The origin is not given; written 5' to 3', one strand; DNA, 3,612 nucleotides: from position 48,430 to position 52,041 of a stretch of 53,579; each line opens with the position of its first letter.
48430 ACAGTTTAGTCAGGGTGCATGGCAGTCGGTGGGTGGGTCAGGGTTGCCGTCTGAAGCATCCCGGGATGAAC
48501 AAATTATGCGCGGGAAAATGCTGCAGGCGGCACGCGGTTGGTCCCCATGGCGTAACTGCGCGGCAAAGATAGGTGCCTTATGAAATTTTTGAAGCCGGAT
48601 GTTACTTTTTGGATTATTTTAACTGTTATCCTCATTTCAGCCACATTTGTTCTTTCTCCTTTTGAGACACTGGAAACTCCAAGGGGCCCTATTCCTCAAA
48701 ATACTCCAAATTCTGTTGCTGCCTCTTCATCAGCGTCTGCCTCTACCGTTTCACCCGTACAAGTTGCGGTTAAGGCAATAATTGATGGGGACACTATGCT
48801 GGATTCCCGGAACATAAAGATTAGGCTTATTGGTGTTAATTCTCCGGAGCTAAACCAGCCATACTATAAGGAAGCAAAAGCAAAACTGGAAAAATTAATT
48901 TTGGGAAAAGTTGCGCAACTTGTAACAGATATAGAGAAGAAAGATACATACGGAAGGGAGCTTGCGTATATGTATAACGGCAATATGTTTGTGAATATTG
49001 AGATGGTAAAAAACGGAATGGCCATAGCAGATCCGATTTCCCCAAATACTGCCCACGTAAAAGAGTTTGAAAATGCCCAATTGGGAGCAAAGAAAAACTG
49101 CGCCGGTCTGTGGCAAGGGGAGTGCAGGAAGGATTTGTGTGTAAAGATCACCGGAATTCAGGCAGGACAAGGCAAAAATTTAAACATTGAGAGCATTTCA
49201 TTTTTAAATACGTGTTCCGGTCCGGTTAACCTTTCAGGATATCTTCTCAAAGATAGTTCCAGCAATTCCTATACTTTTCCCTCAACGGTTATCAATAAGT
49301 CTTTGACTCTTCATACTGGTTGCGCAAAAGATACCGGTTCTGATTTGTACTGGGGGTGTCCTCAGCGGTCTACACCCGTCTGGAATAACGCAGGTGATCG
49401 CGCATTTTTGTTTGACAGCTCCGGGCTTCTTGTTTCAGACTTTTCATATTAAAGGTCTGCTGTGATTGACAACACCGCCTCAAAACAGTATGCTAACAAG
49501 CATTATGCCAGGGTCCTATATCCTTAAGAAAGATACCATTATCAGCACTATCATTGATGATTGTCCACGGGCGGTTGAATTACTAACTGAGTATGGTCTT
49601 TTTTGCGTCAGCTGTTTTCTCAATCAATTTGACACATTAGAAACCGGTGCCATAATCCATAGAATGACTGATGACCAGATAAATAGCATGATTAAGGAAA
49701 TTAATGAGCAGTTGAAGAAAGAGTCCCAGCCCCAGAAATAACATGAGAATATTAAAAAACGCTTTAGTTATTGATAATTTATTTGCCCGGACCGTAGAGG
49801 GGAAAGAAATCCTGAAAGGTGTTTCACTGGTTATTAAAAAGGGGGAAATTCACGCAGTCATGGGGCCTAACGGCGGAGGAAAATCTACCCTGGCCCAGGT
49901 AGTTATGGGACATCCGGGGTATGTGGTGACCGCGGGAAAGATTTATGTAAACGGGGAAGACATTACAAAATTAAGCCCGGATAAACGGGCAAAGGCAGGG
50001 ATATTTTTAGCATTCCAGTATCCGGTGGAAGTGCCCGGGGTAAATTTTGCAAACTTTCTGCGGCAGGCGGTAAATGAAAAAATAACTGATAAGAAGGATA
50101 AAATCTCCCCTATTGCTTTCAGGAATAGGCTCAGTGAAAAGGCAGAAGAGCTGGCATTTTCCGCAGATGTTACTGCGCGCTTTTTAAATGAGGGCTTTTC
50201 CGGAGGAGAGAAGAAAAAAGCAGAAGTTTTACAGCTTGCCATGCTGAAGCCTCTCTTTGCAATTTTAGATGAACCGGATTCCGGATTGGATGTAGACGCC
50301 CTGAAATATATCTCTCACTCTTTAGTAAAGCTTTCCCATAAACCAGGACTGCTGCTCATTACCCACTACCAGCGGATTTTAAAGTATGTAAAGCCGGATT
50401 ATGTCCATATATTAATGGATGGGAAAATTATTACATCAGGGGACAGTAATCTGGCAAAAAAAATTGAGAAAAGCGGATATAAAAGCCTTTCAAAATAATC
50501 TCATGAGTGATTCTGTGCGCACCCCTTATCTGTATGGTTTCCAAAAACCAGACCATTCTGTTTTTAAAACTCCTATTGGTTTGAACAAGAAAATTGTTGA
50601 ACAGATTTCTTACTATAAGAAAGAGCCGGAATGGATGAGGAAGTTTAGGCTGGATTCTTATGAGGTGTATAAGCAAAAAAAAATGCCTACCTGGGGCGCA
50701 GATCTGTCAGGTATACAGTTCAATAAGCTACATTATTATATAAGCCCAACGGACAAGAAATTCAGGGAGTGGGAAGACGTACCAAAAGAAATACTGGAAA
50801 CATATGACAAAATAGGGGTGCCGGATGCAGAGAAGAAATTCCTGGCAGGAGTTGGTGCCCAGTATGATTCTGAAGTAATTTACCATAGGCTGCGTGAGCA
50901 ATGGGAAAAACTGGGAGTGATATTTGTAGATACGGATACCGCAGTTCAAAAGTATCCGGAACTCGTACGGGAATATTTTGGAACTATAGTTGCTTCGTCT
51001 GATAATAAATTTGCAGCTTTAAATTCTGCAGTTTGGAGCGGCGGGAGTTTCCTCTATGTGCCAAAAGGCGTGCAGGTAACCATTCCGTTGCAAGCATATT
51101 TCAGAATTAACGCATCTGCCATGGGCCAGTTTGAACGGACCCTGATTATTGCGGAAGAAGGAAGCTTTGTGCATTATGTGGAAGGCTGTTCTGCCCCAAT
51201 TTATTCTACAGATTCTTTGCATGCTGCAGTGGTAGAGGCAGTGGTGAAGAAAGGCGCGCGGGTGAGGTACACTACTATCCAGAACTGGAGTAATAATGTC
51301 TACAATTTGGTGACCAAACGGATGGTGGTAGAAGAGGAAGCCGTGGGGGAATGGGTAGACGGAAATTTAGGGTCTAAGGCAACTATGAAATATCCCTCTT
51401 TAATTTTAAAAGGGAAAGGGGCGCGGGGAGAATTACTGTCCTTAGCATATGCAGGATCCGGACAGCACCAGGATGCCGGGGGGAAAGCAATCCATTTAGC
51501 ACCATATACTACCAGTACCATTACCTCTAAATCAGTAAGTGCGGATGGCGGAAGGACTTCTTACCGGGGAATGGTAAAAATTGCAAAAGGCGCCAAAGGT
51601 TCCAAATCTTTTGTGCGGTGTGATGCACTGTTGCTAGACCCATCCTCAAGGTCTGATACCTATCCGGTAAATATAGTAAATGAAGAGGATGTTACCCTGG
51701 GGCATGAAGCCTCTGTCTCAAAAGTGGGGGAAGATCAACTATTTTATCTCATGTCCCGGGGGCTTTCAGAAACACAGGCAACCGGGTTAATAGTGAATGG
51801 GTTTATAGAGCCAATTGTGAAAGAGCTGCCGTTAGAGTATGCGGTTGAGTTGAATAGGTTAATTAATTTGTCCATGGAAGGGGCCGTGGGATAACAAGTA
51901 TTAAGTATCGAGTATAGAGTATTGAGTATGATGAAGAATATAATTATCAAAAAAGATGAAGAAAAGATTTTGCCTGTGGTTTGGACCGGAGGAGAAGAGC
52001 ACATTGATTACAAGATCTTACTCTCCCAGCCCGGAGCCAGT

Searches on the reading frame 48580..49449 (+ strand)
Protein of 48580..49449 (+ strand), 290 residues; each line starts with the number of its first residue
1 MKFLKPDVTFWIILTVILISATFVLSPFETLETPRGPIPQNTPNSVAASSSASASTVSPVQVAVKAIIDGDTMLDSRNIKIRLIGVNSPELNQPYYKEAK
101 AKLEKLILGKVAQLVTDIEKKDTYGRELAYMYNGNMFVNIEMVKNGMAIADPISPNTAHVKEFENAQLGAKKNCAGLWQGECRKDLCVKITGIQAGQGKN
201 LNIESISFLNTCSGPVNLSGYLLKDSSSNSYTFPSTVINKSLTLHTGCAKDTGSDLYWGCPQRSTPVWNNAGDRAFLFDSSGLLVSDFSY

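Call 17: search_protein_families(library=pfam, proteins=[window:48580-49449:+], max_evalue=0.0001)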
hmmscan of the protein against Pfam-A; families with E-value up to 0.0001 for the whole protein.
window:48580-49449:+ (290 aa): 2 families
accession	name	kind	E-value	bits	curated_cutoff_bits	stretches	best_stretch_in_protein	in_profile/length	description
PF00565.23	SNase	-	7.1e-20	71.9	21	1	80-179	1-106/107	Staphylococcal nuclease homologue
PF00932.25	LTD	-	7.2e-12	46.1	34.3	1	188-290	8-107/109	Lamin Tail Domain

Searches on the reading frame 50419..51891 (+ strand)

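Call 17: search_protein_families(library=pfam, proteins=[window:50419-51891:+], max_evalue=0.0001)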
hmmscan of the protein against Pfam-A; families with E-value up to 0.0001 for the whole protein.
window:50419-51891:+ (491 aa): 2 families
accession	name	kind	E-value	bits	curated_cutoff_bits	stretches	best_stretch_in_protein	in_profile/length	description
PF01458.23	SUFBD_core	-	2.7e-85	286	27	1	228-462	1-232/232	SUF system FeS cluster assembly, SufBD core domain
PF19295.5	SufBD_N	-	1.5e-09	38.2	23.5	1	165-225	111-171/172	SufBD protein N-terminal region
